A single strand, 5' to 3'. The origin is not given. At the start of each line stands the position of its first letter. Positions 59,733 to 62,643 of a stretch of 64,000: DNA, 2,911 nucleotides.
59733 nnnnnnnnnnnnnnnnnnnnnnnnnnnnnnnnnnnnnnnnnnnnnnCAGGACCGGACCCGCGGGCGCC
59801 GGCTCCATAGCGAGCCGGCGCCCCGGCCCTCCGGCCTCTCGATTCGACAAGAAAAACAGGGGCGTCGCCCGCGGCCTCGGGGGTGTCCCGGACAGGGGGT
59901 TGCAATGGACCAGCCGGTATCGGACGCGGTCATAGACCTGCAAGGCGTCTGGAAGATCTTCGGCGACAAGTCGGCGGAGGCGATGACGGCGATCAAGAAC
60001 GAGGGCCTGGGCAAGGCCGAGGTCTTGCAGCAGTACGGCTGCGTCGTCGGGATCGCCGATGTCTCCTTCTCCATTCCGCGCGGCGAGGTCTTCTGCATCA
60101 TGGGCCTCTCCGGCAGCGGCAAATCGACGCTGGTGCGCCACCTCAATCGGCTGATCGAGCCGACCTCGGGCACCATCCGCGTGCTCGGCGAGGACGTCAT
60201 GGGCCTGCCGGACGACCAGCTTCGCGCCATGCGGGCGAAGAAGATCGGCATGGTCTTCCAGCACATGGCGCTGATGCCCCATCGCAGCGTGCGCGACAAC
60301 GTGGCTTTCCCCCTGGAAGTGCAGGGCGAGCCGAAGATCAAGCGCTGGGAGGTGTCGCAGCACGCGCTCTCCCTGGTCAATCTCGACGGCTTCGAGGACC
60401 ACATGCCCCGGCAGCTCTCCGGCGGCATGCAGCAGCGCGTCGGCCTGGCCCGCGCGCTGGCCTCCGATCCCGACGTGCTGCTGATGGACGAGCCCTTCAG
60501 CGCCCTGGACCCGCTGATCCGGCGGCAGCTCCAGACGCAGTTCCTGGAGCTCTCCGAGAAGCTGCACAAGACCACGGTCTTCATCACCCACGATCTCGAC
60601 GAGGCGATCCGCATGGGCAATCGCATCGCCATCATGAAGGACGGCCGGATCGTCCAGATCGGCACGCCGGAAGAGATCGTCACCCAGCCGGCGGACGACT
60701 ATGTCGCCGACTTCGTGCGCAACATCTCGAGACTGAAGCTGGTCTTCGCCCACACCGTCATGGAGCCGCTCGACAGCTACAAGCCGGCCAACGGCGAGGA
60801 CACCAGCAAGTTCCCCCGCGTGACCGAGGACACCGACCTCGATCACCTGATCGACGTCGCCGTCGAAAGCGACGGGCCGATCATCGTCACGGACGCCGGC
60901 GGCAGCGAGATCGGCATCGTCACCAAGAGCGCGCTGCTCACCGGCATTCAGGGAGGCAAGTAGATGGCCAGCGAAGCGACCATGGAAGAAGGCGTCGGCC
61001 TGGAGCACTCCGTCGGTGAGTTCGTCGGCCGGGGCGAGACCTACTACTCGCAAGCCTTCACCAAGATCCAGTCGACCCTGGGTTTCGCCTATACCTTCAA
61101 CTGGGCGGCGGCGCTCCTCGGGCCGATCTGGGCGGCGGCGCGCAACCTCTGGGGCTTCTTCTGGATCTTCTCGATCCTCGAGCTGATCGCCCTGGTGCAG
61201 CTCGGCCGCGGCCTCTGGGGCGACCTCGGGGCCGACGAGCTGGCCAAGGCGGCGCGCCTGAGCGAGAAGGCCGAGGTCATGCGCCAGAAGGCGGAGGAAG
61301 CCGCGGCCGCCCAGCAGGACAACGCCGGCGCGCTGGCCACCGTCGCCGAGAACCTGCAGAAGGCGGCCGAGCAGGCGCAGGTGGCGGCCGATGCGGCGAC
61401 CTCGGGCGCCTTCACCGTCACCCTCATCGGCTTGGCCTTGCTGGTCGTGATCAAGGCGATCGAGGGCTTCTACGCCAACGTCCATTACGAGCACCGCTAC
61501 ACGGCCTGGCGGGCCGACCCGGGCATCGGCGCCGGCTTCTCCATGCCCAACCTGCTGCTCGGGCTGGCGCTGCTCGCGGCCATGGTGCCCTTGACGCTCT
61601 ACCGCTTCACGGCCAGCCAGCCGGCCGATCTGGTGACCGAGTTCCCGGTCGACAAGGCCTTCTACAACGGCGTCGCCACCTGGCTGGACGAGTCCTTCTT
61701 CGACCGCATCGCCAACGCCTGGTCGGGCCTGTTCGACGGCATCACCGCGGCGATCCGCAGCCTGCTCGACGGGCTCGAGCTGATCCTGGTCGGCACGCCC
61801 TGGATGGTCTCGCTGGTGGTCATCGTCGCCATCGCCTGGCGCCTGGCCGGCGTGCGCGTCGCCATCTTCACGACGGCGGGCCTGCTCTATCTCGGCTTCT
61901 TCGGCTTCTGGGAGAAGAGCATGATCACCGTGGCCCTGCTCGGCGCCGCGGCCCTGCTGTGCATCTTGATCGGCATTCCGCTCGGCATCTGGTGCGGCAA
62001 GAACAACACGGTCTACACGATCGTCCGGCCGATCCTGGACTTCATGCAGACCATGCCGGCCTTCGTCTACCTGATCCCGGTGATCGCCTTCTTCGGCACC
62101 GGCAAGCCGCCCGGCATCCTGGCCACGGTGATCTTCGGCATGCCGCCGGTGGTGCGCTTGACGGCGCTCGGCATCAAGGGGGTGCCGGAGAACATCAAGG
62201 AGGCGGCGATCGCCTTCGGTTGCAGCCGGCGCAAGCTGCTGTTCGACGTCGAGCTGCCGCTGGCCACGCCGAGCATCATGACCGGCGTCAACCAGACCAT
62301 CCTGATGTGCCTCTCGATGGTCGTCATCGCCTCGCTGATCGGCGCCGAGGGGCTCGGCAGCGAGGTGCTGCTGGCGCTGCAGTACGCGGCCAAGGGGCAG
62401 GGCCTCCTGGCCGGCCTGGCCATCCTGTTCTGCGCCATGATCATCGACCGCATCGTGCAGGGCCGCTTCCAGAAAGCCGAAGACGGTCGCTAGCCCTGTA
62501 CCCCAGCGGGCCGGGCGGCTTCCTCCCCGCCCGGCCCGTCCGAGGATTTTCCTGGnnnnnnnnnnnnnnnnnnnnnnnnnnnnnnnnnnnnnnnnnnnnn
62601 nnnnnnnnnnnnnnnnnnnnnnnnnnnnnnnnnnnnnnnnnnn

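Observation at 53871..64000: LacI-controlled cluster combining aminotransferase, DMGDH-like oxidase, ureohydrolase, betaine-type importer and non-Pyl MttB methyltransferase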

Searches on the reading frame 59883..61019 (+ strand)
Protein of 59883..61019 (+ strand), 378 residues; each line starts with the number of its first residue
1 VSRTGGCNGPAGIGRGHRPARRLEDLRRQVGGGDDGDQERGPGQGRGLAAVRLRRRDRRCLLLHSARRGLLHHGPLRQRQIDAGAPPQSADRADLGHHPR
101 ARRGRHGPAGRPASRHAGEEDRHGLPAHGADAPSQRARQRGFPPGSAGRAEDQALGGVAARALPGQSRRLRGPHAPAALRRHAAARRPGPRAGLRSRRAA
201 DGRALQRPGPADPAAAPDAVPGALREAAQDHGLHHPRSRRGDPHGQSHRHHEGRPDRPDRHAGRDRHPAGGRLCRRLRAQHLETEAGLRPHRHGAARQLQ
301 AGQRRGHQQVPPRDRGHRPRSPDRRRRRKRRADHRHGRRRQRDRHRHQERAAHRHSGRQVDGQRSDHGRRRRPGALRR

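Call 5: search_protein_families(library=pfam, proteins=[window:59883-61019:+])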
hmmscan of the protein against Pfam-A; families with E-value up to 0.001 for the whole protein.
window:59883-61019:+ (378 aa): 0 families

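Call 9: search_protein_families(library=pfam, proteins=[window:59905-60963:+])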
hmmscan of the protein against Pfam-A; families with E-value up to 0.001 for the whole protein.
window:59905-60963:+ (352 aa): 5 families
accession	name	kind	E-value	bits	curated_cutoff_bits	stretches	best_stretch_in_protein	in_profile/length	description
PF00005.33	ABC_tran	-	4.5e-35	121.7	25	1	51-198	2-136/137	ABC transporter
PF13304.12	AAA_21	-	2.2e-08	35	27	1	143-230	178-299/304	AAA domain, putative AbiEii toxin, Type IV TA system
PF13191.12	AAA_16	-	0.00025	22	32.6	0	58-87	22-51/167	AAA ATPase domain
PF09818.15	ABC_ATPase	-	0.00051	19.6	23.2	0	147-217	134-204/283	P-loop domain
PF13555.12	AAA_29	-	0.00094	19.3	27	0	55-87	17-49/61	P-loop containing region of AAA domain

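Call 10: search_protein_families(library=ncbifam, proteins=[window:59905-60963:+])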
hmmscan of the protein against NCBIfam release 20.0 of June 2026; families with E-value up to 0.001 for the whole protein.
window:59905-60963:+ (352 aa): 186 families (the best 25 are shown)
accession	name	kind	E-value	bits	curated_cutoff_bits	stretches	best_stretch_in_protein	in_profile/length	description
TIGR03415.1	ABC_choXWV_ATP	equivalog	7.9e-107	357.5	483.75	1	10-298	1-292/382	choline ABC transporter ATP-binding protein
TIGR01186.1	proV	subfamily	1.6e-104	349.9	326.6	1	44-285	3-244/363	betaine/proline/choline family ABC transporter ATP-binding protein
NF007480.0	PRK10070.1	equivalog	6e-90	301.9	444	1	11-277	6-271/400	glycine betaine/L-proline ABC transporter ATP-binding protein ProV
TIGR00968.1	3a0106s01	subfamily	2.7e-70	236.6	342.75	1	39-277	5-237/237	sulfate ABC transporter ATP-binding protein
TIGR03265.1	PhnT2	equivalog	6.8e-70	236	457.7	1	39-278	9-242/353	putative 2-aminoethylphosphonate ABC transporter ATP-binding protein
TIGR01187.1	potA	subfamily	3.8e-67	226.7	355.6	1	65-280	1-210/325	polyamine ABC transporter ATP-binding protein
NF006987.0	PRK09452.1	equivalog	1.7e-63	214.6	482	1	38-282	21-259/378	spermidine/putrescine ABC transporter ATP-binding protein PotA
TIGR03258.1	PhnT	equivalog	1.9e-59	201.5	499.15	1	42-273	16-242/359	2-aminoethylphosphonate ABC transport system ATP-binding subunit PhnT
NF008513.0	PRK11432.1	equivalog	1.9e-58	198.1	496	1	39-279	11-245/351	ferric ABC transporter ATP-binding protein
NF008105.0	PRK10851.1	equivalog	4.5e-58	196.7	502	1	44-278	12-244/362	sulfate/thiosulfate ABC transporter ATP-binding protein CysA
NF040933.2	ABC_arch_GlcV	equivalog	1.3e-57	195.3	450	1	46-279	18-250/357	glucose ABC transporter ATP-binding protein GlcV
NF043075.1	MMSYN1_0197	equivalog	1.4e-56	191.9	550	1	39-275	7-237/341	spermidine/putrescine ABC transporter ATP-binding protein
NF040840.2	tungstate_WtpC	equivalog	4.1e-56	190.7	440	1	50-271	16-231/347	tungstate ABC transporter ATP-binding protein WtpC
NF008621.0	PRK11607.1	equivalog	6.6e-56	189.7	613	1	41-276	26-255/377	putrescine ABC transporter ATP-binding subunit PotG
NF008653.0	PRK11650.1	subfamily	1.6e-55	188.6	432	1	39-271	8-235/357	sn-glycerol-3-phosphate ABC transporter ATP-binding protein UgpC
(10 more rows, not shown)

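Call 12: find_encoding_contigs(protein=window:59905-60963:+, flank=10000, max_places=6)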
Protein window:59905-60963:+ (352 aa): no gene with exactly this product is on record in the collection.

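Call 82: search_protein_families(library=pfam, proteins=[L084:3899-5140:+], max_evalue=0.00001)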
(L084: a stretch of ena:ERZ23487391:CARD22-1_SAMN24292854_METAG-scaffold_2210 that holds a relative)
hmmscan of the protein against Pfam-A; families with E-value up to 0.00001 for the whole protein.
L084:3899-5140:+ (413 aa): 1 family
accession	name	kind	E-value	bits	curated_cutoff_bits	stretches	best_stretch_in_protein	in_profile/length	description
PF00291.31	PALP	-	7e-67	226.3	35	1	81-386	2-294/295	Pyridoxal-phosphate dependent enzyme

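Call 91: search_protein_families(library=ncbifam, proteins=[L084:3899-5140:+], max_evalue=1e-10)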
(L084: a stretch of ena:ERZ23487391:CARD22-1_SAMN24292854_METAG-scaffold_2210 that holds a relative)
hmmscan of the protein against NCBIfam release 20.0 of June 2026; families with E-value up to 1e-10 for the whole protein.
L084:3899-5140:+ (413 aa): 18 families
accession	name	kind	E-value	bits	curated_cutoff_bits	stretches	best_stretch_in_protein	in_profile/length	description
NF006050.0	PRK08197.1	equivalog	2.2e-197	655.8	303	1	9-398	3-392/406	threonine synthase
NF004170.0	PRK05638.1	equivalog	7.3e-46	156.6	421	1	16-398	3-365/442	threonine synthase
TIGR00260.1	thrC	equivalog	6.9e-45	153.7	167.1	1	65-373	2-314/340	threonine synthase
NF006205.0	PRK08329.1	equivalog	4.1e-42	144.4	358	1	16-391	3-345/347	threonine synthase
NF005035.0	PRK06450.1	equivalog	3.3e-36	124.8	301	1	76-369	48-321/338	threonine synthase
NF004996.0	PRK06381.1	equivalog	2.2e-34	118.9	266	1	87-375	16-306/319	threonine synthase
NF006094.0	PRK08246.1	subfamily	1.2e-24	87.3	331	1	100-366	35-282/310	serine/threonine dehydratase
TIGR03844.1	cysteate_syn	equivalog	2.2e-17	62.9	324.9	1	53-388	33-377/398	cysteate synthase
NF005292.0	PRK06815.1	equivalog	3.3e-15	55.9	371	1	73-262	8-193/320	threonine/serine dehydratase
NF006390.0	PRK08639.1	equivalog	9e-14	51.3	421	1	73-366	12-294/418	threonine ammonia-lyase IlvA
NF040741.1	ornith_OrtB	equivalog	1.2e-13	50.3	550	0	97-164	76-142/464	2-amino-4-oxopentanoate thiolase subunit OrtB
NF005680.0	PRK07476.1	equivalog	9.5e-13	47.8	413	1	73-254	10-187/326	hydroxyectoine utilization dehydratase EutB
NF006674.0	PRK09224.1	subfamily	1.7e-12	46.8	577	1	86-371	25-296/508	threonine ammonia-lyase IlvA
TIGR01127.1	ilvA_1Cterm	equivalog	1.9e-12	46.9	378.75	1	103-362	14-261/380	threonine ammonia-lyase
TIGR01124.1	ilvA_2Cterm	equivalog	6e-12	44.9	411.3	1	85-363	16-280/499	threonine ammonia-lyase, biosynthetic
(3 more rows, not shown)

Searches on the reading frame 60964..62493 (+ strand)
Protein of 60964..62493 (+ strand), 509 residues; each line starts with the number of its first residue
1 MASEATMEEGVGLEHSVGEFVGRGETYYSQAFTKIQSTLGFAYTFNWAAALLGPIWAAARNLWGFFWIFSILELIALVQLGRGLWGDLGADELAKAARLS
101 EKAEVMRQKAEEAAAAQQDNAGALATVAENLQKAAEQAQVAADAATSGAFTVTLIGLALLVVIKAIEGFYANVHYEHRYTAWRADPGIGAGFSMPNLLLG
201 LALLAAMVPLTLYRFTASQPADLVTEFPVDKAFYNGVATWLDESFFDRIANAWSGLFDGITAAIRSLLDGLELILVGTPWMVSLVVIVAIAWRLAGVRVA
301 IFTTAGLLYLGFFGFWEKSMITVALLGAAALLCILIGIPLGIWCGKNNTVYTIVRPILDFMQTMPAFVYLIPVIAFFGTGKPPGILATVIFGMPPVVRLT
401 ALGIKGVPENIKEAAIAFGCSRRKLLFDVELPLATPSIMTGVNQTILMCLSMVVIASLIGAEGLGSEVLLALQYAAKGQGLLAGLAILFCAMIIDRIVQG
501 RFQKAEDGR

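Call 5: search_protein_families(library=pfam, proteins=[window:60964-62493:+])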
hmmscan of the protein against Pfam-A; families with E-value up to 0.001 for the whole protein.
window:60964-62493:+ (509 aa): 1 family
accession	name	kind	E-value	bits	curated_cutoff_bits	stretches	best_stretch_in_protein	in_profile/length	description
PF00528.27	BPD_transp_1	-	2e-25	90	26.4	1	337-496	1-173/184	Binding-protein-dependent transport system inner membrane component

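Call 10: search_protein_families(library=ncbifam, proteins=[window:60964-62493:+])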
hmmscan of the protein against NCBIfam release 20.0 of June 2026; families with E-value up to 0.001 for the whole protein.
window:60964-62493:+ (509 aa): 22 families
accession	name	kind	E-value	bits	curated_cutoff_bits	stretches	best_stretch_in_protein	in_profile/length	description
TIGR03416.1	ABC_choXWV_perm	equivalog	1.6e-83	280.3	363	1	243-498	11-267/267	choline ABC transporter permease subunit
NF008196.0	PRK10952.1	equivalog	6.3e-76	255.5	439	1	237-500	65-327/356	glycine betaine/L-proline ABC transporter permease ProW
NF007545.0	PRK10160.1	equivalog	4.8e-15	55.7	342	1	316-488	77-249/275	taurine ABC transporter permease TauC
TIGR01183.1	ntrB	equivalog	7.1e-14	52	209.05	1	325-498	25-199/202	nitrate ABC transporter permease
NF040733.1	ABC_perm_U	equivalog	1.3e-13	51.1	295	1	321-499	60-239/251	ABC transporter permease subunit SaoP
TIGR01097.1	PhnE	equivalog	2.7e-13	50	216.7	1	315-497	57-243/252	phosphonate ABC transporter, permease protein PhnE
TIGR00974.1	3a0107s02c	equivalog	6.4e-11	41.9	193.45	1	299-442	36-190/272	phosphate ABC transporter permease PstA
NF008430.0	PRK11268.1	equivalog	3.2e-06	26.4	439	1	275-445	39-217/295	phosphate ABC transporter permease PstA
NF045474.1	Opp2C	equivalog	3.4e-06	26.8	300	1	321-458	41-178/236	nickel transporter permease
TIGR02141.1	modB_ABC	equivalog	4.3e-06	26.5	182.6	1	385-442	84-141/208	molybdate ABC transporter permease subunit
NF008470.0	PRK11365.1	equivalog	1.3e-05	24.7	347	1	330-471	69-215/263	aliphatic sulfonate ABC transporter permease SsuC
TIGR03226.1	PhnU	equivalog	1.4e-05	24.8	283.45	1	366-464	165-262/311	2-aminoethylphosphonate ABC transporter permease subunit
NF045473.1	Opp1C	equivalog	2.8e-05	23.7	350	1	325-465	73-212/267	nickel/cobalt ABC transporter permease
NF011624.0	PRK15050.1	equivalog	0.0001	21.5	247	1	382-464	162-244/297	2-aminoethylphosphonate ABC transporter permease subunit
NF007047.0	PRK09500.1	equivalog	0.00011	21.9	326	1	385-462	132-209/257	spermidine/putrescine ABC transporter permease PotC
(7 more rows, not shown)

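Call 11: find_encoding_contigs(protein=window:60964-62493:+, flank=10000, max_places=6)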
Protein window:60964-62493:+ (509 aa): no gene with exactly this product is on record in the collection.

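Call 82: search_protein_families(library=pfam, proteins=[L084:3899-5140:+], max_evalue=0.00001)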
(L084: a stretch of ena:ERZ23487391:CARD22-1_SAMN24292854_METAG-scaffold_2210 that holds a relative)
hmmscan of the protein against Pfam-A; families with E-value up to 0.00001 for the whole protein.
L084:3899-5140:+ (413 aa): 1 family
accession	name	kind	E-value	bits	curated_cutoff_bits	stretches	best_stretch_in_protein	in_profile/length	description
PF00291.31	PALP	-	7e-67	226.3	35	1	81-386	2-294/295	Pyridoxal-phosphate dependent enzyme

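Call 91: search_protein_families(library=ncbifam, proteins=[L084:3899-5140:+], max_evalue=1e-10)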
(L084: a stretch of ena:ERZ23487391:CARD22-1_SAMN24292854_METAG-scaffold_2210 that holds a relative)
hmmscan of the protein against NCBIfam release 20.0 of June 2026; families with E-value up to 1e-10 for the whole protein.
L084:3899-5140:+ (413 aa): 18 families
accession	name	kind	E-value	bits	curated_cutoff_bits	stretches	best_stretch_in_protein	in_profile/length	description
NF006050.0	PRK08197.1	equivalog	2.2e-197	655.8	303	1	9-398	3-392/406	threonine synthase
NF004170.0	PRK05638.1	equivalog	7.3e-46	156.6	421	1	16-398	3-365/442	threonine synthase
TIGR00260.1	thrC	equivalog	6.9e-45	153.7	167.1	1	65-373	2-314/340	threonine synthase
NF006205.0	PRK08329.1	equivalog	4.1e-42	144.4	358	1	16-391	3-345/347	threonine synthase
NF005035.0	PRK06450.1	equivalog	3.3e-36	124.8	301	1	76-369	48-321/338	threonine synthase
NF004996.0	PRK06381.1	equivalog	2.2e-34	118.9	266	1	87-375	16-306/319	threonine synthase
NF006094.0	PRK08246.1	subfamily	1.2e-24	87.3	331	1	100-366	35-282/310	serine/threonine dehydratase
TIGR03844.1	cysteate_syn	equivalog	2.2e-17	62.9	324.9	1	53-388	33-377/398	cysteate synthase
NF005292.0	PRK06815.1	equivalog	3.3e-15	55.9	371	1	73-262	8-193/320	threonine/serine dehydratase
NF006390.0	PRK08639.1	equivalog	9e-14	51.3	421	1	73-366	12-294/418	threonine ammonia-lyase IlvA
NF040741.1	ornith_OrtB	equivalog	1.2e-13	50.3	550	0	97-164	76-142/464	2-amino-4-oxopentanoate thiolase subunit OrtB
NF005680.0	PRK07476.1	equivalog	9.5e-13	47.8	413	1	73-254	10-187/326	hydroxyectoine utilization dehydratase EutB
NF006674.0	PRK09224.1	subfamily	1.7e-12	46.8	577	1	86-371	25-296/508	threonine ammonia-lyase IlvA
TIGR01127.1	ilvA_1Cterm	equivalog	1.9e-12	46.9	378.75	1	103-362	14-261/380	threonine ammonia-lyase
TIGR01124.1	ilvA_2Cterm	equivalog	6e-12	44.9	411.3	1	85-363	16-280/499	threonine ammonia-lyase, biosynthetic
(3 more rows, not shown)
